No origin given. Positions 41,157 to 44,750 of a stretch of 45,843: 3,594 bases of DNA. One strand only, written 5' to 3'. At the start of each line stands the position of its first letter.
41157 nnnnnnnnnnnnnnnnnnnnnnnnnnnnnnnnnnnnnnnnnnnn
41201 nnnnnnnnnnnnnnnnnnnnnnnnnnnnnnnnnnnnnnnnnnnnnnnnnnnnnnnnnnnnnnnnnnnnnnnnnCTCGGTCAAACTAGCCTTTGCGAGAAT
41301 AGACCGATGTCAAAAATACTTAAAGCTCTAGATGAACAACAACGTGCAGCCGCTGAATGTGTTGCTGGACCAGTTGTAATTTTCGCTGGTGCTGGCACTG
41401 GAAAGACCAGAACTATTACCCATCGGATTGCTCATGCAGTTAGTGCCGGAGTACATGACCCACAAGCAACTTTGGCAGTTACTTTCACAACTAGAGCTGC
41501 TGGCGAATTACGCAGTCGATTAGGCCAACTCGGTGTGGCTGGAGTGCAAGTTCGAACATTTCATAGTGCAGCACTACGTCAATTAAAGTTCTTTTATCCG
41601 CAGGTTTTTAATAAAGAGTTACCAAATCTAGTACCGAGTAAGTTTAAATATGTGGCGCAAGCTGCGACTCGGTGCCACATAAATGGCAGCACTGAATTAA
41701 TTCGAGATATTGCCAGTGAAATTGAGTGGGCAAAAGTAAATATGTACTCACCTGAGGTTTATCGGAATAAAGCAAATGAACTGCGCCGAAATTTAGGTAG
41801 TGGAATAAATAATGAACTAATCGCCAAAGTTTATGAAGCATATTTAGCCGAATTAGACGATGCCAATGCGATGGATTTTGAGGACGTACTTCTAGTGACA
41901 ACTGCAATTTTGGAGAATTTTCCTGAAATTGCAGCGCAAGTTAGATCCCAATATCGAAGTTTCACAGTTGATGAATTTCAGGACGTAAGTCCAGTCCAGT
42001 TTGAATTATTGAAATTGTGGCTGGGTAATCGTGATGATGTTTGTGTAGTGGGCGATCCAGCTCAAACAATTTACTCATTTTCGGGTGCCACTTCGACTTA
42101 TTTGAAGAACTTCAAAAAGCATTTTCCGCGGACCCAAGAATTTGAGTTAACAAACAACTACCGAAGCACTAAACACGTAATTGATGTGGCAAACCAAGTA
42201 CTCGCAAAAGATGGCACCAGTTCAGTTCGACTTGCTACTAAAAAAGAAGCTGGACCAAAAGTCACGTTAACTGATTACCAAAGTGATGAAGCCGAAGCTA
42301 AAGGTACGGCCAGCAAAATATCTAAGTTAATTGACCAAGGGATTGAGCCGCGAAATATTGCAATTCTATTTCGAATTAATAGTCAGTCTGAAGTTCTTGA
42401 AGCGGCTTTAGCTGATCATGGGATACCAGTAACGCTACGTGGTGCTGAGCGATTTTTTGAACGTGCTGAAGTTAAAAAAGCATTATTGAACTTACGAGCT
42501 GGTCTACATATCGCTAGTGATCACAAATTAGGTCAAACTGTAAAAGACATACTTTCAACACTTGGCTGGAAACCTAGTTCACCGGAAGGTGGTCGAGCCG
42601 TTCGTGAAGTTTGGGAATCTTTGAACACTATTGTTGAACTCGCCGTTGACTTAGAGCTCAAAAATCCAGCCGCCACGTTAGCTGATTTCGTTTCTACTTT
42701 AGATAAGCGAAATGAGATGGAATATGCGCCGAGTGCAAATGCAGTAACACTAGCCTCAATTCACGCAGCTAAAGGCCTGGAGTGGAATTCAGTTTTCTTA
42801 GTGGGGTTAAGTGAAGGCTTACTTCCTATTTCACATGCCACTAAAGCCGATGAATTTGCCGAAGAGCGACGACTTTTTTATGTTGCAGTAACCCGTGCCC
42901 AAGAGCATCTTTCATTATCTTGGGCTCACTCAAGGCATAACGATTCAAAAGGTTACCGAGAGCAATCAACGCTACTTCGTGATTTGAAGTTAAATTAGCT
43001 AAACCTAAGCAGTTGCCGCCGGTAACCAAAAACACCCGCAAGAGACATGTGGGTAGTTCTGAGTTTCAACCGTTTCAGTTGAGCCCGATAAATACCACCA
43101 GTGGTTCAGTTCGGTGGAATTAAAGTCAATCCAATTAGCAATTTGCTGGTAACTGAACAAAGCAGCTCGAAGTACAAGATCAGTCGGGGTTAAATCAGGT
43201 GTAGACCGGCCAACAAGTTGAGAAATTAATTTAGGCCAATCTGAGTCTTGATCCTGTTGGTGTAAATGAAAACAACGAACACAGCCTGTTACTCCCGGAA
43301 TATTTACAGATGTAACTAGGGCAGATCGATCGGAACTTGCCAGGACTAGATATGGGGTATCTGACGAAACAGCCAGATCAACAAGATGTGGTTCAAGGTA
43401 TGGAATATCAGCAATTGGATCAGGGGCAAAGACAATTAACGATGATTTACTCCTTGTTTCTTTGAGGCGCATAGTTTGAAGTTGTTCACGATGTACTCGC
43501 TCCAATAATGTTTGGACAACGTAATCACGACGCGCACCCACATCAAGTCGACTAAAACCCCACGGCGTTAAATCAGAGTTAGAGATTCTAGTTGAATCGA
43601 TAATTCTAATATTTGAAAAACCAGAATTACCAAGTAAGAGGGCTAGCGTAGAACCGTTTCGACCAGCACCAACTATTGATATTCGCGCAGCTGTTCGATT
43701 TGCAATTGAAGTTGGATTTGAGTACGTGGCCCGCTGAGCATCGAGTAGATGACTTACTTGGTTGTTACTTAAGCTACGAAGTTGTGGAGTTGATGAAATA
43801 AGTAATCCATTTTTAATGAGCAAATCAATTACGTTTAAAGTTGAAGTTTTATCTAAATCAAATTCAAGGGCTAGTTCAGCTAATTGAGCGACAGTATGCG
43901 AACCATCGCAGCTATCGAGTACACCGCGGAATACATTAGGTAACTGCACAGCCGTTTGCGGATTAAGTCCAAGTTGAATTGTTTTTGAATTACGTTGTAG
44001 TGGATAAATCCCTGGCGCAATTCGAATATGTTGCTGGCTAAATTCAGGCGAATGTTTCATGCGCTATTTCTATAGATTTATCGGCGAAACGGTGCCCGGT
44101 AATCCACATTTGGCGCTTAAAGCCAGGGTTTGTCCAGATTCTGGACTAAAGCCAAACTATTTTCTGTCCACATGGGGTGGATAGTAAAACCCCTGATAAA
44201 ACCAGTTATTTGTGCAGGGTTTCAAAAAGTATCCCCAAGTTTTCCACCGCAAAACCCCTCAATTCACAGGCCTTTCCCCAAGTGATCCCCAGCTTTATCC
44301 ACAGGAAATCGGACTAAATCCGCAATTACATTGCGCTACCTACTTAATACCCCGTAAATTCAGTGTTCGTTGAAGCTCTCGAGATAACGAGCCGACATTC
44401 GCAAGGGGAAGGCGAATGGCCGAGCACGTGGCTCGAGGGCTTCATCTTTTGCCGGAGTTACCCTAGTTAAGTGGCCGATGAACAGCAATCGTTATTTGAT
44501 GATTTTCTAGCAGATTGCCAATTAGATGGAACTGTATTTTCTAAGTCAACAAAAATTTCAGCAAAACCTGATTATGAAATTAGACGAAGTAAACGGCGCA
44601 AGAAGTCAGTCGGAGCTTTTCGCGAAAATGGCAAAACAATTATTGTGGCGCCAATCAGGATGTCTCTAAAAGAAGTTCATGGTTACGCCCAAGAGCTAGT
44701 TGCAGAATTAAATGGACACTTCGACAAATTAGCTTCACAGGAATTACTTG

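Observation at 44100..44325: Helically phased array of about 10 DnaA-box-like 9-mers in the largest non-coding gap, away from any dnaA/dnaN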

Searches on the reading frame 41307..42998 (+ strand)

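Call 7: search_protein_families(library=pfam, proteins=[window:41307-42998:+])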
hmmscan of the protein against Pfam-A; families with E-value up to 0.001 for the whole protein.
window:41307-42998:+ (563 aa): 7 families
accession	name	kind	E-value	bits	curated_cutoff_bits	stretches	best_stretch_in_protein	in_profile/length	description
PF00580.27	UvrD-helicase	-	1.2e-56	192.9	23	1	8-274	1-271/271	UvrD/REP helicase N-terminal domain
PF13361.12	UvrD_C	-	1.4e-48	166.5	25.6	2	434-541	236-349/350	UvrD-like helicase C-terminal domain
PF13245.12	AAA_19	-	9.7e-23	81.3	25.1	1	12-258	2-133/134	AAA domain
PF13538.12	UvrD_C_2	-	1.9e-10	40.8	27.4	1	482-537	4-51/52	UvrD-like helicase C-terminal domain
PF01443.25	Viral_helicase1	-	2.3e-07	31.3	21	0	214-309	58-150/228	Viral superfamily 1 RNA helicase core domain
PF13604.12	AAA_30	-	6.4e-07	29.7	27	0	9-73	3-67/191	AAA domain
PF13087.12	AAA_12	-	0.00018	21.6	27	0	474-536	138-189/195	AAA domain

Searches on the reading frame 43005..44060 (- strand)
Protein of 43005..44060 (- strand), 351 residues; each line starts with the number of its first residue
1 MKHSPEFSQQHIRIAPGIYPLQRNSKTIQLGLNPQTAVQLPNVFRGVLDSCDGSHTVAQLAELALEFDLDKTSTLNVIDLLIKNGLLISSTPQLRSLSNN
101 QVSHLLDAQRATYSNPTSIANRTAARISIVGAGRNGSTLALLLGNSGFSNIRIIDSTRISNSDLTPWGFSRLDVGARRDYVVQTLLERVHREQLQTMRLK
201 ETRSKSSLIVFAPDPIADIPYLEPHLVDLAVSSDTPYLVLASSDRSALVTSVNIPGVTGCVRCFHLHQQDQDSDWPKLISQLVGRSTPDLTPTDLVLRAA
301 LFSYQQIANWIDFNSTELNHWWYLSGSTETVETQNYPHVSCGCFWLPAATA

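Call 7: search_protein_families(library=pfam, proteins=[window:43005-44060:-])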
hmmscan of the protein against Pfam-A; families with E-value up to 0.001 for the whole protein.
window:43005-44060:- (351 aa): 1 family
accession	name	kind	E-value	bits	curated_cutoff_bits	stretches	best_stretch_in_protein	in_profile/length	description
PF00899.27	ThiF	-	2.6e-11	43.6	28.1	1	124-310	20-205/238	ThiF family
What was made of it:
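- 43005..44060 (-): ThiF/E1-like gene (351 aa), transcribed divergently from the array. It belongs to a rare family with invariant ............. motifs. Pfam ThiF (call 7).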

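Call 10: find_homologous_proteins(query=window:43005-44060:-)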
Query window:43005-44060:- (351 aa): 27 proteins with E <= 0.001 among 5835 candidates.
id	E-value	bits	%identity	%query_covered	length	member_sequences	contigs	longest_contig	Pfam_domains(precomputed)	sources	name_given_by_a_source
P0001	1.2e-226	769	97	100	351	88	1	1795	PF00899.28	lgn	-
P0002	8.6e-133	461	59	98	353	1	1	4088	PF00899.28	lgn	-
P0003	9.6e-132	457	59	97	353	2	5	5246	PF00899.28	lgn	-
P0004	5.8e-127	442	57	98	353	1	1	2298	PF00899.28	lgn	-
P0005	4.8e-121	422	54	98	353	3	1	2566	PF00899.28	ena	-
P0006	5.2e-121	422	55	98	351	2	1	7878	PF00899.28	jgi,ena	jgi:hypothetical protein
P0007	5.4e-121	422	54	98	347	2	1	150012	PF00899.28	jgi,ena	jgi:hypothetical protein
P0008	1.3e-119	417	53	98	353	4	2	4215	PF00899.28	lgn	-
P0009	3.0e-117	410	51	99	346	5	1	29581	PF00899.28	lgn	-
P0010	1.7e-112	394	51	98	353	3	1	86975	PF00899.28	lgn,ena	-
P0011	1.1e-111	391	50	100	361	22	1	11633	PF00899.28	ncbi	-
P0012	2.3e-111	390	49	100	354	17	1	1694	PF00899.28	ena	-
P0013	2.7e-108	380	49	98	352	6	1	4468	PF00899.28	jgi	jgi:hypothetical protein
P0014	3.2e-108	380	50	98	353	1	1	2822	PF00899.28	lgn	-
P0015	3.9e-107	376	48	98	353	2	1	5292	PF00899.28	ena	-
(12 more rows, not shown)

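Call 12: find_related_loci(query=A1, collection=genome_contigs, flank=4000)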
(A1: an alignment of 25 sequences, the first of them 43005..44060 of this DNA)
Query A1 (351 aa) in genome_contigs; peptide patterns used: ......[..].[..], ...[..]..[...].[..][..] (x = any residue, [..] = any of these).
58 stretches matched a pattern; 28 encode a relative of the query (tblastn E <= 1e-3); 28 distinct loci.
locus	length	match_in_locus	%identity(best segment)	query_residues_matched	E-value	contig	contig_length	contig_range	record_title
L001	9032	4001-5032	49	1-345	3e-116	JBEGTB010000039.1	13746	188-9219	MAG: Actinomycetota bacterium isolate pringlecreek_2019_sw_WHONDRS-S19S_0025_B_bin.95 scaffold_607309, whole genome shot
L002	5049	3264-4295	49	1-345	1e-115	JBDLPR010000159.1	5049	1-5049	MAG: Actinomycetota bacterium isolate hugercreek_2019_sw_WHONDRS-S19S_0044_B_bin.60 scaffold_1227415, whole genome shotg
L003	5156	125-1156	50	1-345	1e-114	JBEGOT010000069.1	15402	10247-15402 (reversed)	MAG: Actinomycetota bacterium isolate nebranchanacostia_2019_sw_WHONDRS-S19S_0081_B_bin.29 scaffold_352912, whole genome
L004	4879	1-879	52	56-351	3e-103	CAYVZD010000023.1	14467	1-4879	MAG TPA_asm: uncultured Bifidobacterium sp. isolate SRP219642_co6_342 genome assembly, contig: NODE_3741_length_14467_co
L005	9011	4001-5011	37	13-345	3e-60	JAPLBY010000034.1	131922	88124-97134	MAG: Actinomycetota bacterium isolate LacPavin_0818_WC45_MAG_48_15 LacPavin_0818_WC45_scaffold_497694, whole genome shot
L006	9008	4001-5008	35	13-345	2e-59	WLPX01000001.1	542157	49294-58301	MAG: Actinomycetota bacterium isolate UFOp-RH-26jul17-237 RH-26jul17-237-c1, whole genome shotgun sequence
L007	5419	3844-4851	36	13-345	2e-59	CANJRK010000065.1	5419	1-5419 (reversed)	MAG: Actinobacteria bacterium isolate RH-23may17-525 genome assembly, contig: RH-23may17-C131225, whole genome shotgun s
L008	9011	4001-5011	33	13-345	4e-59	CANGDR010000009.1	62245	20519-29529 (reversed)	MAG: Actinobacteria bacterium isolate Jr-28aug17-167 genome assembly, contig: Jr-28aug17-C495, whole genome shotgun sequ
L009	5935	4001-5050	36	3-345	6e-59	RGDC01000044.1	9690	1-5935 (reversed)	MAG: Actinomycetota bacterium isolate WB6_1B_195 contig_100_43, whole genome shotgun sequence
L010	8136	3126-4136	36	13-345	2e-58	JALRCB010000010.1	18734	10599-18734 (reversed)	MAG: Candidatus Nanopelagicales bacterium isolate HQM.3 NODE_10_length_18734_cov_2.729860, whole genome shotgun sequence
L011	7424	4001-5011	34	13-345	3e-58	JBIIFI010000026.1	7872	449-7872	MAG: Candidatus Nanopelagicales bacterium isolate ME2001-05-21pf_3300042465_group1_bin157 Rohwer_bin374_scaffold_7925_c1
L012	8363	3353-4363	37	13-345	2e-58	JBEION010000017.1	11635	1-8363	MAG: Candidatus Nanopelagicales bacterium isolate Sample-106-S6-bin-12 Sample_106_S6-bin_12-k141_377247, whole genome sh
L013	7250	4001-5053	32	14-345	1e-57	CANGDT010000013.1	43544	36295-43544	MAG: Actinobacteria bacterium isolate Jr-25may17-92 genome assembly, contig: Jr-25may17-C748, whole genome shotgun seque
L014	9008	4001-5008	35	14-345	2e-57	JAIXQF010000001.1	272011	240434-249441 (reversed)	MAG: Actinomycetales bacterium isolate C4_MAG_00016 pond_C4_MAG_00016_000000000011, whole genome shotgun sequence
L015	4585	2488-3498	33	13-345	1e-55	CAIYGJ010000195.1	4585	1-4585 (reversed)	MAG: uncultured actinobacterium isolate Kiruna_bin-00600 genome assembly, contig: bin-00600:195/242, whole genome shotgu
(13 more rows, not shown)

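Call 20: find_encoding_contigs(protein=window:43005-44060:-, flank=10000, max_places=4)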
Protein window:43005-44060:- (351 aa): 13 contigs read that carry it; 4 places shown.
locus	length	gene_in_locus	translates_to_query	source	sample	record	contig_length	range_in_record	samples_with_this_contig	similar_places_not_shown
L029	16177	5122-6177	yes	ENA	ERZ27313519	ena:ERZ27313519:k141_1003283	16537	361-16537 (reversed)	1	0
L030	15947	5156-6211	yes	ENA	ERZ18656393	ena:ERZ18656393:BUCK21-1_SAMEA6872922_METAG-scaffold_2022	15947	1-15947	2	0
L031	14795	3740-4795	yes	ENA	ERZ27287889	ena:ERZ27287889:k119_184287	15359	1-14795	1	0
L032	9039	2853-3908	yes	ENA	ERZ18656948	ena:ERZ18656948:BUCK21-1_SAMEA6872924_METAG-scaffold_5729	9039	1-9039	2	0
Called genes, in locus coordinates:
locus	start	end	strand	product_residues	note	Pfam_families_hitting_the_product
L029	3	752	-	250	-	?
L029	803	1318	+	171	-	PF28004:PPA1309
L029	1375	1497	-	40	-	-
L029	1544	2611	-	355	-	PF13180:PDZ_2 (weak), PF05362:Lon_C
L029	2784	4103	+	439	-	PF10103:Zincin_2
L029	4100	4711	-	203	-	PF10263:SprT-like (faint), PF01863:YgjP-like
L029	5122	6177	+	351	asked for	PF00899:ThiF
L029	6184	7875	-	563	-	PF00580:UvrD-helicase, PF13245:AAA_19, PF13604:AAA_30 (faint), PF01443:Viral_helicase1 (faint), PF13361:UvrD_C, PF13538:UvrD_C_2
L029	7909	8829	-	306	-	PF09297:Zn_ribbon_NUD (weak), PF00293:NUDIX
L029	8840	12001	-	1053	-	PF00580:UvrD-helicase, PF13245:AAA_19, PF13361:UvrD_C, PF13538:UvrD_C_2 (faint), PF12705:PDDEXK_1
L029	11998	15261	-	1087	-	PF00580:UvrD-helicase, PF13245:AAA_19, PF13361:UvrD_C, PF13538:UvrD_C_2 (faint), PF12705:PDDEXK_1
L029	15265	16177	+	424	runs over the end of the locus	?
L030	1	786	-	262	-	?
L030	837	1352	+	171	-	PF28004:PPA1309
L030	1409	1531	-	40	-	-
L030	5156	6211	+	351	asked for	PF00899:ThiF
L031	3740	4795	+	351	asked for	PF00899:ThiF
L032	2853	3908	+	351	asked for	PF00899:ThiF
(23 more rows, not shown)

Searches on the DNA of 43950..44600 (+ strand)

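Call 8: search_rna_families(source=window, start=43950, end=44600, threshold=evalue, max_evalue=10)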
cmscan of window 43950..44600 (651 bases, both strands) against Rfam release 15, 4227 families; matches with E-value up to 10: 2.
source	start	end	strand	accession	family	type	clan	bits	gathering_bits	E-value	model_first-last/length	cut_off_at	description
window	44309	44330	+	RF01114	TMV_UPD-PK1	Cis-reg;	-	14.5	33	9.2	1-22/22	no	Pseudoknot of upstream pseudoknot domain (UPD) of the 3'UTR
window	44120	44228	-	RF02246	Six3os1_1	Gene; lncRNA;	-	13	50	2.6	1-87/87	no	Six3os1 conserved region 1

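Call 83: build_rna_model(alignment_id=A4, structure=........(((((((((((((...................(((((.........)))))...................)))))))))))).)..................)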
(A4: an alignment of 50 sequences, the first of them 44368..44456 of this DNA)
Model R1 built from alignment A4 (50 sequences, 110 columns); structure: as given.
model positions 88; base pairs 18; branch points 0; effective number of sequences 3.84; information 0.647 bits per position. Calibrated on 0.2 Mb of random sequence (short: E-values are rough).
structure used (alignment columns):
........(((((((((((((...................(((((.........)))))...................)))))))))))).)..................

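Call 84: search_with_rna_model(model_id=R1, sources=[window, L003, L004, L153, L154, L155, L156, L157, L034, L037, L041, L044, L046, L051, L056, L058, L066, L069, L071, L072, L081, L084, L094, L097, L102, L106, L108, L035, L054, L087, L101, L123, L135, L140, L152], max_evalue=1)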
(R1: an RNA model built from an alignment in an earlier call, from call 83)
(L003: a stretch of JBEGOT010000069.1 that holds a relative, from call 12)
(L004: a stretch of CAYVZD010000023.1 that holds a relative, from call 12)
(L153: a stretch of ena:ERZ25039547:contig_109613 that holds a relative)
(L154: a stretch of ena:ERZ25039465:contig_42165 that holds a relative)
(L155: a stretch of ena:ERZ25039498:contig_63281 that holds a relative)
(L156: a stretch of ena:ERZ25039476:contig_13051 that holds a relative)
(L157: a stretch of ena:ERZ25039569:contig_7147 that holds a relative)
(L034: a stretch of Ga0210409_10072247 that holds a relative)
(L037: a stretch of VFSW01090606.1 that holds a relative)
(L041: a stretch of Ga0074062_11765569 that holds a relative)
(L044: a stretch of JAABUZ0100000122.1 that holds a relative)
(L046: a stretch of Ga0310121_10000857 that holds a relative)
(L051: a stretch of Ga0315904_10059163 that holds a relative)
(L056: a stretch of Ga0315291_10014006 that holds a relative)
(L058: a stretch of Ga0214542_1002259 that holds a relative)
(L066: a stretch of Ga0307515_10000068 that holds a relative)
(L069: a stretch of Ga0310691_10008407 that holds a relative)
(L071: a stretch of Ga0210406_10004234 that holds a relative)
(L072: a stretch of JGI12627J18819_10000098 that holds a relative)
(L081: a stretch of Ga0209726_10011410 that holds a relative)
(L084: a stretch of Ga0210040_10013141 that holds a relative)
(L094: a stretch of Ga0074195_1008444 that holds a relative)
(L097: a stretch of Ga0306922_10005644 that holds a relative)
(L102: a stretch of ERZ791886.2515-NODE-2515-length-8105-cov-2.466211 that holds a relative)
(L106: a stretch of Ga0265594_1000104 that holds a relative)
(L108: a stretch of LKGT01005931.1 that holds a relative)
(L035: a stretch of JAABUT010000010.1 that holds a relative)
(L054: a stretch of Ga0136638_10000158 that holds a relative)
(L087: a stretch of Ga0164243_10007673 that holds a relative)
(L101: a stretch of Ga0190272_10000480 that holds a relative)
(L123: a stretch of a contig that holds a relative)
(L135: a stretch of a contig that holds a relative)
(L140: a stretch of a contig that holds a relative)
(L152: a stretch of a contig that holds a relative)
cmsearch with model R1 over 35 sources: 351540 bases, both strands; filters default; matches with E-value up to 1: 39.
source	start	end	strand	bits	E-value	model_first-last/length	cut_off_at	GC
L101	1888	1978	+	83.3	7.2e-16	1-88/88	no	0.65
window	44368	44457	+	82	1.4e-15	1-88/88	no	0.59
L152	5287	5371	+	75.1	4.6e-14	1-88/88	no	0.68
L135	10984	11071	+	72.4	1.9e-13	1-88/88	no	0.7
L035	4081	4164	-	71.3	3.4e-13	1-88/88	no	0.73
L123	8373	8460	+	66.9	3.3e-12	1-88/88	no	0.73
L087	10176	10263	+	66.7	3.5e-12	1-88/88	no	0.7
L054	7651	7735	-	58.7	2.1e-10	1-88/88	no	0.76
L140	5126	5214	+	56.8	5.7e-10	1-88/88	no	0.76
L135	10974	11061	-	34.8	4.5e-05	1-88/88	no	0.67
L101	1878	1968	-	34.5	5.2e-05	1-88/88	no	0.67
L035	4091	4174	+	31.3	0.00028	1-88/88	no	0.73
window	44358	44447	-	30.3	0.00047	1-88/88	no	0.56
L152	5277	5361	-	28.2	0.0013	1-88/88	no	0.66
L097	5099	5170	+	26.6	0.003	1-88/88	no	0.6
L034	835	887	-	26.5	0.0032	13-66/88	no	0.58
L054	7661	7745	+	25.9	0.0044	1-88/88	no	0.75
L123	8363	8450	-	25.6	0.0052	1-88/88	no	0.7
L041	299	317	-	24.2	0.011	31-49/88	no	0.58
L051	556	611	-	22.2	0.029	12-67/88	no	0.61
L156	5303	5344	+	22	0.032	1-88/88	no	0.62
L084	8285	8305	+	21.8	0.036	31-51/88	no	0.67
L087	10166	10253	-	21.2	0.048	1-88/88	no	0.7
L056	1578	1594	-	21.1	0.052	32-48/88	no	0.65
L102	3284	3300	-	21.1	0.052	32-48/88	no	0.65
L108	6109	6125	+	21.1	0.052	32-48/88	no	0.65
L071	4007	4023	+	21.1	0.052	32-48/88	no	0.65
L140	5116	5204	-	18.8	0.16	1-88/88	no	0.76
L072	1877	1893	+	18.7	0.17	32-48/88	no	0.71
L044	1472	1486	-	17.8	0.28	33-47/88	no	0.73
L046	528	542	+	17.8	0.28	33-47/88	no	0.73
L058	9562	9576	-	17.8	0.28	33-47/88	no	0.73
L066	5848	5862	-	17.8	0.28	33-47/88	no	0.73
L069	7850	7864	+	17.8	0.28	33-47/88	no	0.73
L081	5432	5446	+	17.8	0.28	33-47/88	no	0.73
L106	1359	1373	+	17.8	0.28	33-47/88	no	0.73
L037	525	539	-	17.8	0.28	33-47/88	no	0.73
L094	4939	4953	+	17.8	0.28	33-47/88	no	0.73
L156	5293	5334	-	16.5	0.54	1-88/88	no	0.62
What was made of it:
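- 44367..44450 (+): Small hairpin RNA of ~84 nt. Basal stem 44372-83 pairs with 44432-43. Apical stem CATTCGC (44396-44402) pairs with GCGAATG (44412-44418). Invariant loop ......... at 44403-11. T-run at 44447-50. Covariance model: 82 bits on the + strand, 30 on the - strand, single copy in the window (call 84).
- On Structured small RNA gene: The model scores 82 bits on + against 30 on - (call 84).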
